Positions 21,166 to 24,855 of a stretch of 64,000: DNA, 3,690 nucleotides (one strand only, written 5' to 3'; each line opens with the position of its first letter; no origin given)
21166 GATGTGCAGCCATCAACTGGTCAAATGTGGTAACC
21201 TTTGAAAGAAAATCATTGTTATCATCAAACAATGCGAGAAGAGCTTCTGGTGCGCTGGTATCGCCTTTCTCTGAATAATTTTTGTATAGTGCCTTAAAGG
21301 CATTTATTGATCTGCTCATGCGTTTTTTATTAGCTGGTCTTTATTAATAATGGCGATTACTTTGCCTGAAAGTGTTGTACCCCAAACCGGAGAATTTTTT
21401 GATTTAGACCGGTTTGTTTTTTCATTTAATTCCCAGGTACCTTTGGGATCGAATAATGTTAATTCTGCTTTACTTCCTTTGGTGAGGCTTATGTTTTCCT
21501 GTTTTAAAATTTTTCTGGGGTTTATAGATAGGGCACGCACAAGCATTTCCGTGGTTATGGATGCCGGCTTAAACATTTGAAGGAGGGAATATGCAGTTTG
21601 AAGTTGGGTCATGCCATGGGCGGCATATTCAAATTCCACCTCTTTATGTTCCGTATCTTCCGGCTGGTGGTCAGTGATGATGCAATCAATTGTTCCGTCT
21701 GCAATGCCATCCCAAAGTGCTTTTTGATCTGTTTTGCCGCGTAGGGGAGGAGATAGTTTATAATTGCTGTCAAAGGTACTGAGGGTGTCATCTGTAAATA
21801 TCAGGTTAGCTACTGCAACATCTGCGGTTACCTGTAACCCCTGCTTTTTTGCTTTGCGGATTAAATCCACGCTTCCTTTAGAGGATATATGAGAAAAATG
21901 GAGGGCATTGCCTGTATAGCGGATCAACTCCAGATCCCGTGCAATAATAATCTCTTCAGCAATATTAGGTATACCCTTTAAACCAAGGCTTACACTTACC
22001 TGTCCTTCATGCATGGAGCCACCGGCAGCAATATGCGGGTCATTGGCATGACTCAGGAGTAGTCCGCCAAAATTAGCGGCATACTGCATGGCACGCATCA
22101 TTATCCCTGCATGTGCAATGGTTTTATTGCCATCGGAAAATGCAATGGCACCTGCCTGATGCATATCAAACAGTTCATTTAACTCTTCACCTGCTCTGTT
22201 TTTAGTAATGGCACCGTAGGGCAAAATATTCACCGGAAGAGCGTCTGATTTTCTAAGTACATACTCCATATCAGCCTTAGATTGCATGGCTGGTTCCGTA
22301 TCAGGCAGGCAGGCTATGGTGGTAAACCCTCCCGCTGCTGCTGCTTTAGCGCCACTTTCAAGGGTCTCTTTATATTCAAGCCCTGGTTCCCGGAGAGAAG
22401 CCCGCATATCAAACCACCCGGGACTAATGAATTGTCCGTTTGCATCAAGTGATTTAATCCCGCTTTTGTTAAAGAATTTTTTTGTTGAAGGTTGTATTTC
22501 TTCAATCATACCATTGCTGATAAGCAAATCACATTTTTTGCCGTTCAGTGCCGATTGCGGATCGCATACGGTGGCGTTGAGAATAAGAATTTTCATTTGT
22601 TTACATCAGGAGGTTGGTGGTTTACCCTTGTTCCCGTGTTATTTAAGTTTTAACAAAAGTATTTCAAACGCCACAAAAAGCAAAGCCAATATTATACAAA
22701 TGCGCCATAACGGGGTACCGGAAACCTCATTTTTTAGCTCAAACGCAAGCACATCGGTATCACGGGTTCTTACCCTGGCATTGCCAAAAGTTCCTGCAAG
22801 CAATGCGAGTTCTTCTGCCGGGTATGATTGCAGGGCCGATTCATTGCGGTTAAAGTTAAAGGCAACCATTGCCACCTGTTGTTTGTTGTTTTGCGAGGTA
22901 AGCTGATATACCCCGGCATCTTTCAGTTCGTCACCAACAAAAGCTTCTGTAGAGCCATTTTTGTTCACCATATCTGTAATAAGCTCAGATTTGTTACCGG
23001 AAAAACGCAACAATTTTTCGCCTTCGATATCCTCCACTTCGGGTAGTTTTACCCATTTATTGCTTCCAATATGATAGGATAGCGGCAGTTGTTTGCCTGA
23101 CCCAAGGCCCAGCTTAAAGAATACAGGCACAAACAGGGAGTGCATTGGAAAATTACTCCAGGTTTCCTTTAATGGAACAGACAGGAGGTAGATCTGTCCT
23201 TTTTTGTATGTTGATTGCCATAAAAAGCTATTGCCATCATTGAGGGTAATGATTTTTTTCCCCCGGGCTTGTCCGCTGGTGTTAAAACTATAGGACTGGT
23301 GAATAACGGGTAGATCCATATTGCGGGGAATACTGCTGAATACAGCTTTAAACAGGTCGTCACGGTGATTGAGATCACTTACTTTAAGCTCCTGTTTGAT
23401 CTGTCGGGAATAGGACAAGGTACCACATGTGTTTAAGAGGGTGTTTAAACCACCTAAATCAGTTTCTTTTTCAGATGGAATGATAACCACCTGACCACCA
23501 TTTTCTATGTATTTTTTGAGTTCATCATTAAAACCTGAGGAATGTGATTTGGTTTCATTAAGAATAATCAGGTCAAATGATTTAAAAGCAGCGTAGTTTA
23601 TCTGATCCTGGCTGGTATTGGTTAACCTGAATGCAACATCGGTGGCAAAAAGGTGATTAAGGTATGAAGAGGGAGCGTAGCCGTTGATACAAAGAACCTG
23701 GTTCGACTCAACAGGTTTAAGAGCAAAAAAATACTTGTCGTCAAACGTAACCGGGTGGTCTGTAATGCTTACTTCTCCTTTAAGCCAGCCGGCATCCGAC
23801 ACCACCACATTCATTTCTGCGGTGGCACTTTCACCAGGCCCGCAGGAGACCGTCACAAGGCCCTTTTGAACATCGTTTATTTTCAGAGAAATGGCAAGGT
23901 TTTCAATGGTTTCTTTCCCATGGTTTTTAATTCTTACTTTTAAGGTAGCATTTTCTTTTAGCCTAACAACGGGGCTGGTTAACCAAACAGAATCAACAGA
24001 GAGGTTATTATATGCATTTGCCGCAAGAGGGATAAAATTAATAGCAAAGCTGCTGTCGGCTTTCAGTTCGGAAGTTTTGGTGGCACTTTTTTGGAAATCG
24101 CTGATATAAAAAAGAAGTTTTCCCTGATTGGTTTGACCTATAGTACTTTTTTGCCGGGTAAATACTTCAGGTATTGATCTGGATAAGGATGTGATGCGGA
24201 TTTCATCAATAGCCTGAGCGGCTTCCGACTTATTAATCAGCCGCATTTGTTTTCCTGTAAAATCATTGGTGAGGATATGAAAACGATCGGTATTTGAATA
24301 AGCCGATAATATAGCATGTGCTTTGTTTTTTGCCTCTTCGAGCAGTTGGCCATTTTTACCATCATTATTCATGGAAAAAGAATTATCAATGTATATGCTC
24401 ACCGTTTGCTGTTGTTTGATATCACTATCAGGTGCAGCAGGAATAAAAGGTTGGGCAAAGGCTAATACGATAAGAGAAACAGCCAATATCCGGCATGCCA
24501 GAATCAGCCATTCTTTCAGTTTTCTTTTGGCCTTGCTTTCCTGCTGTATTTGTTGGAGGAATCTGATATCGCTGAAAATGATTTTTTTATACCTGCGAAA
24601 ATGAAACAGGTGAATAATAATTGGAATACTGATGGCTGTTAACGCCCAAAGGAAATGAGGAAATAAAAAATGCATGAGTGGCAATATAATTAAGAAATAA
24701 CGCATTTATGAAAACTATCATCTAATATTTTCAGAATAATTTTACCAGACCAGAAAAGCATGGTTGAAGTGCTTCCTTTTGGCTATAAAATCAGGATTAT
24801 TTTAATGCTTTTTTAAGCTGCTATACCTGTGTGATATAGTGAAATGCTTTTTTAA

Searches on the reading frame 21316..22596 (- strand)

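Call 78: search_protein_families(library=pfam, proteins=[window:21316-22596:-], max_evalue=0.00001)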
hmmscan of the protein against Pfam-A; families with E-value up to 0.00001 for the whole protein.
window:21316-22596:- (426 aa): 2 families
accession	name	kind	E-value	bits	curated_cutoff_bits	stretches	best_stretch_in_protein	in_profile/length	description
PF01979.26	Amidohydro_1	-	4.7e-11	43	25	1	69-400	28-332/345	Amidohydrolase family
PF12890.13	DHOase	-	9.9e-07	29.4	21.2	1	57-241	4-141/142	Dihydro-orotase-like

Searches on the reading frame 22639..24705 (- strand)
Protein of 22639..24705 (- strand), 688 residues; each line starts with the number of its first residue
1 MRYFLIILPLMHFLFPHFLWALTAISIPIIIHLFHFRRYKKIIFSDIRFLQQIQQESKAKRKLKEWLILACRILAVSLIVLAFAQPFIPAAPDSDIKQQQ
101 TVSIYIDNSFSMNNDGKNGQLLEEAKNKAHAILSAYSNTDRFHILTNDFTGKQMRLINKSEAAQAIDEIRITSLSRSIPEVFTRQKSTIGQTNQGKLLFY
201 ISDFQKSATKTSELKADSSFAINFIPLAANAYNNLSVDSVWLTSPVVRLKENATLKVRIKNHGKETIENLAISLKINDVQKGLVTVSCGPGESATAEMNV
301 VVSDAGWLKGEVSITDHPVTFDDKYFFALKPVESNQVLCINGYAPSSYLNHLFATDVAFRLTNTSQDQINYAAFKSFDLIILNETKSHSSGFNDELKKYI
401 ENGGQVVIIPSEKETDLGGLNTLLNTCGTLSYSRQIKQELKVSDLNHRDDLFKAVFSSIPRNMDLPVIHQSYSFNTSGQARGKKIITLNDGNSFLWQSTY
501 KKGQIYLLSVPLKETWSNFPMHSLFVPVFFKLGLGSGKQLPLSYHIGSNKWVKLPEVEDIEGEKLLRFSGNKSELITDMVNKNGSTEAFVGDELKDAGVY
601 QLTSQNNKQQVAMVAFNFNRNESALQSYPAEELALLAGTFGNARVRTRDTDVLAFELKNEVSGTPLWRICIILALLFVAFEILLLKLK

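Call 78: search_protein_families(library=pfam, proteins=[window:22639-24705:-], max_evalue=0.00001)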
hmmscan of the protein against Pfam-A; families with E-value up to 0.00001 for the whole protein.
window:22639-24705:- (688 aa): 1 family
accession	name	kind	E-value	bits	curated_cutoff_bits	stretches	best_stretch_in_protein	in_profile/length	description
PF07584.16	BatA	-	6.4e-22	78.2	25.9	1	11-86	1-77/77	Aerotolerance regulator N-terminal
